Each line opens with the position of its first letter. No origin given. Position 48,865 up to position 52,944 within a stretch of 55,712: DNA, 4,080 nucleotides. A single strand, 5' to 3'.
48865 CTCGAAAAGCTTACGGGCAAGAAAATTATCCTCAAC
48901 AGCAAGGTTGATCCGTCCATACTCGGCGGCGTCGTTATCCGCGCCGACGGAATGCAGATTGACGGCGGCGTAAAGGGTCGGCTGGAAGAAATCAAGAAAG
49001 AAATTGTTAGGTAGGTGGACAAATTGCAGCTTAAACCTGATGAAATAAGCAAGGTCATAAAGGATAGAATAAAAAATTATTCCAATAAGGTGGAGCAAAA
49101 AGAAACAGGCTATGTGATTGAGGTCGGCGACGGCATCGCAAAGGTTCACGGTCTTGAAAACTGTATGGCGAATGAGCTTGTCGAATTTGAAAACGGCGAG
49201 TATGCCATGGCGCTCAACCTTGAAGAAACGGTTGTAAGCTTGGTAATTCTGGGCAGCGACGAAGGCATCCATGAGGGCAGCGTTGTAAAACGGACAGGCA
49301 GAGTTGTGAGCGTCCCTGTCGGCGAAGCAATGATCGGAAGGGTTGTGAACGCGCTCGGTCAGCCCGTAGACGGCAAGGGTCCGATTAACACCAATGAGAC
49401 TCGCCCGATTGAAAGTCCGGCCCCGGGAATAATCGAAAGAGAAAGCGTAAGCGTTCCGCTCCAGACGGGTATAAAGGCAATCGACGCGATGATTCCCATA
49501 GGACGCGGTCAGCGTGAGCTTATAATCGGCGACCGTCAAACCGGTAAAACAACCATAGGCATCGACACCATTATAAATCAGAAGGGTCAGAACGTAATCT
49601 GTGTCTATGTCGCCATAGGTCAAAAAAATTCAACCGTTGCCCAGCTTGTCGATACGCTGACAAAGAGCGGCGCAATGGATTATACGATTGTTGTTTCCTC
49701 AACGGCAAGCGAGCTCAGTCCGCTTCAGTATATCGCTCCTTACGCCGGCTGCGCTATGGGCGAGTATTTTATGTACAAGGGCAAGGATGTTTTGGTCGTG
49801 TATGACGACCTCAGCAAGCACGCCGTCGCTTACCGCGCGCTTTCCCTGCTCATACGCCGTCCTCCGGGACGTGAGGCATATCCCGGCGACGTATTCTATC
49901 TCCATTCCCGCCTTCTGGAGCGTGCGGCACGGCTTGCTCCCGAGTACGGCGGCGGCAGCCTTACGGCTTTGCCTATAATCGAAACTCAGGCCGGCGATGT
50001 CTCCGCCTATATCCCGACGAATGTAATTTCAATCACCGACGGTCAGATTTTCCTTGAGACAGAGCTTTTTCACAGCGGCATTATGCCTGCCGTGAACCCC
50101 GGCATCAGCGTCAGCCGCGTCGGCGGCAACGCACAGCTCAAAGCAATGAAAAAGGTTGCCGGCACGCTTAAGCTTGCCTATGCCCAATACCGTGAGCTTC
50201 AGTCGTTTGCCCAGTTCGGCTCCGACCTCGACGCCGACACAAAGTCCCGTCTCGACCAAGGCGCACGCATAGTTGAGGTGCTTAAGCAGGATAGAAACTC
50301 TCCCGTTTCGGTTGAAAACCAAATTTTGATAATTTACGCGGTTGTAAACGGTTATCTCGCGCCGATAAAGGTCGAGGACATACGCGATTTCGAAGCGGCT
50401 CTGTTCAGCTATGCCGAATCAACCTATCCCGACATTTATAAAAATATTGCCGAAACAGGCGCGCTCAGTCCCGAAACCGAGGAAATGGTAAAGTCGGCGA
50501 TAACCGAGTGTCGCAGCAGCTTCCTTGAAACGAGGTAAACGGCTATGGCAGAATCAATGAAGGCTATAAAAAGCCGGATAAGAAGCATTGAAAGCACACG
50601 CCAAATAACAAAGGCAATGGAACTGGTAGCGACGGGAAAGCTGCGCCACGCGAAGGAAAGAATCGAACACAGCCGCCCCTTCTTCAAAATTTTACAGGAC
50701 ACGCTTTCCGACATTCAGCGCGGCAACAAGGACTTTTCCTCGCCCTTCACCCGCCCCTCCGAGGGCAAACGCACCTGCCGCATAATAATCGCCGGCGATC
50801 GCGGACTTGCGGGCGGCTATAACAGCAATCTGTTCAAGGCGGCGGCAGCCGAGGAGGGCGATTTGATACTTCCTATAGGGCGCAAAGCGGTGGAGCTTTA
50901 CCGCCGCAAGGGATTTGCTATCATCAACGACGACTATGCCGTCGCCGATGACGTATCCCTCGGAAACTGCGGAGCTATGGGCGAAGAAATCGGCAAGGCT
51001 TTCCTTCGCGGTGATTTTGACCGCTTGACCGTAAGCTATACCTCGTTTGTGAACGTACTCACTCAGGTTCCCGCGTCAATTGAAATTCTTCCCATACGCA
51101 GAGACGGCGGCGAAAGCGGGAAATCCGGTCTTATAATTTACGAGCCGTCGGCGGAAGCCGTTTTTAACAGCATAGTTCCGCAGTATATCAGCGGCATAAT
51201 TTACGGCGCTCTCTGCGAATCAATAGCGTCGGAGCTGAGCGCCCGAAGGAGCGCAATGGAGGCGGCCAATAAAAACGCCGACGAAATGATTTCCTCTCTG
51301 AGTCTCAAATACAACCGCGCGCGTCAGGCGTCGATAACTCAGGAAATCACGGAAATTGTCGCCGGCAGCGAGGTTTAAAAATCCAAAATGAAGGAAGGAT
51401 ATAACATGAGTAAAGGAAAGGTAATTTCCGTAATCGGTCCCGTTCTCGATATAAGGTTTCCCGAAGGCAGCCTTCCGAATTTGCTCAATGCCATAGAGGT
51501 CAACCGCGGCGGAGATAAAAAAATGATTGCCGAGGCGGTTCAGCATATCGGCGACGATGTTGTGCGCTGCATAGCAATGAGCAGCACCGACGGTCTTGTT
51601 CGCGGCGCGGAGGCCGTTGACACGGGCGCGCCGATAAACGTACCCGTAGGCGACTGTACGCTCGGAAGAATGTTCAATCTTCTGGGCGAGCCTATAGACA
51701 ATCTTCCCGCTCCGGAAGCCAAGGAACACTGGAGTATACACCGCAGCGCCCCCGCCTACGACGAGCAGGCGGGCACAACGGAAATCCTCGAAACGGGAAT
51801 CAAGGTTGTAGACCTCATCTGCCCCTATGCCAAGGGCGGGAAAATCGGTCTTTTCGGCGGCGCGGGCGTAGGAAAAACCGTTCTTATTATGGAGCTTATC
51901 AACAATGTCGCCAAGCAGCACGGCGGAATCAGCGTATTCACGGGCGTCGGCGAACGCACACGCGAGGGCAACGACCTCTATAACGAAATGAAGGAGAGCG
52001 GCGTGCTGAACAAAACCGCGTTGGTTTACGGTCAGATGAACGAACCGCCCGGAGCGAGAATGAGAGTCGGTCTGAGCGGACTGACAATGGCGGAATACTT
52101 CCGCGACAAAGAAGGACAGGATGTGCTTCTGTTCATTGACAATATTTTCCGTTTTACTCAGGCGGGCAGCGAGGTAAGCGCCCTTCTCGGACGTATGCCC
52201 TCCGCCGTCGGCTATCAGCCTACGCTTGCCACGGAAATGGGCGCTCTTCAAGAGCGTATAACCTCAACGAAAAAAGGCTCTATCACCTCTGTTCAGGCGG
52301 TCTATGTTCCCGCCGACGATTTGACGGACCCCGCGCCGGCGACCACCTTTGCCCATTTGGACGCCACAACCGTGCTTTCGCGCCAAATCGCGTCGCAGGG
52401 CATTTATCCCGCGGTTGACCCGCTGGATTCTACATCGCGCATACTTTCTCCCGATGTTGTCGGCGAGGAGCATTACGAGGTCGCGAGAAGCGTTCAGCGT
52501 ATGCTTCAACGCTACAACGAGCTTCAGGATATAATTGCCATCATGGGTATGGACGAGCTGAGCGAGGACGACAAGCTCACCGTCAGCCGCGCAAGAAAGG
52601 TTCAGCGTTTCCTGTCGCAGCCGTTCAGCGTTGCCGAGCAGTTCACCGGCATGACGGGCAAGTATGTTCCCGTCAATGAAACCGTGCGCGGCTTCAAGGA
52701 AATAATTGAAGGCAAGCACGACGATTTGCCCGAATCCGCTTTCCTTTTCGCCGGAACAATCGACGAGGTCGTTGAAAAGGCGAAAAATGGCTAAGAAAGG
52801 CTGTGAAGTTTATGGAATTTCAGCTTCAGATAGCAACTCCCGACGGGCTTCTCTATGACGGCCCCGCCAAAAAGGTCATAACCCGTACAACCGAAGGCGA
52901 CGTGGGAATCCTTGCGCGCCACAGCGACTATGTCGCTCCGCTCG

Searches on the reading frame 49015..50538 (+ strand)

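Call 59: search_protein_families(library=pfam, proteins=[window:49015-50538:+], max_evalue=0.00001)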
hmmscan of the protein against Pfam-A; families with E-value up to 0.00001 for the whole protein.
window:49015-50538:+ (507 aa): 3 families
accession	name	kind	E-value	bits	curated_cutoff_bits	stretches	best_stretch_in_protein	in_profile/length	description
PF00006.31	ATP-synt_ab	-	4.6e-84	281.8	29.5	1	152-367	1-213/213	ATP synthase alpha/beta family, nucleotide-binding domain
PF00306.32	ATP-synt_ab_C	-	2e-47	161.1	27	1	374-498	1-125/126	ATP synthase alpha/beta chain, C terminal domain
PF02874.29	ATP-synt_ab_N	-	6.2e-18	65.5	20.9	1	29-95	3-69/69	ATP synthase alpha/beta family, beta-barrel domain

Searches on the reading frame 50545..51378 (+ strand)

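Call 59: search_protein_families(library=pfam, proteins=[window:50545-51378:+], max_evalue=0.00001)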
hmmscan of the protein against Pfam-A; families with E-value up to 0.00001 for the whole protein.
window:50545-51378:+ (277 aa): 1 family
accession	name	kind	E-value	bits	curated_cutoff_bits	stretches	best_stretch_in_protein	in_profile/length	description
PF00231.24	ATP-synt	-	8.9e-86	288.6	39.9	1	4-276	1-283/285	ATP synthase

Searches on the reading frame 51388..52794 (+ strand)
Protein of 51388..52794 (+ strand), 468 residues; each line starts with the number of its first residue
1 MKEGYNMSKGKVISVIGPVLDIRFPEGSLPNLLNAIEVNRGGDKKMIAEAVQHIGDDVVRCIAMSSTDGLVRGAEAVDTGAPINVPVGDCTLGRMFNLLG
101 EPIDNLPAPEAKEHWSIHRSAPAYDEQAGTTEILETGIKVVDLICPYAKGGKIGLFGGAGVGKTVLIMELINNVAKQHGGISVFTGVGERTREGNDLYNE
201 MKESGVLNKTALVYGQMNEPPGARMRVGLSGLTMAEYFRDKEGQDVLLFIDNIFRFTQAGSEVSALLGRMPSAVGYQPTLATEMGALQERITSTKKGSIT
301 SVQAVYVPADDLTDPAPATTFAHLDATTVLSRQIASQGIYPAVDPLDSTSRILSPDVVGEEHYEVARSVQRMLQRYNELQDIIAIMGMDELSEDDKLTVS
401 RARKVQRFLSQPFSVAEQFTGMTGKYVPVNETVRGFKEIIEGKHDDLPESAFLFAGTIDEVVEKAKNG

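Call 59: search_protein_families(library=pfam, proteins=[window:51388-52794:+], max_evalue=0.00001)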
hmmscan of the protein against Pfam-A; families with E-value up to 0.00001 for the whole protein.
window:51388-52794:+ (468 aa): 3 families
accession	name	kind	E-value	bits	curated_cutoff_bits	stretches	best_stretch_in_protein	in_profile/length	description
PF00006.31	ATP-synt_ab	-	5.5e-76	255.4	29.5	1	137-350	1-213/213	ATP synthase alpha/beta family, nucleotide-binding domain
PF02874.29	ATP-synt_ab_N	-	5e-18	65.8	20.9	1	12-80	1-69/69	ATP synthase alpha/beta family, beta-barrel domain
PF22919.1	ATP-synt_VA_C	-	6.9e-18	65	24.7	1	356-442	6-95/101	C-terminal domain of V and A type ATP synthase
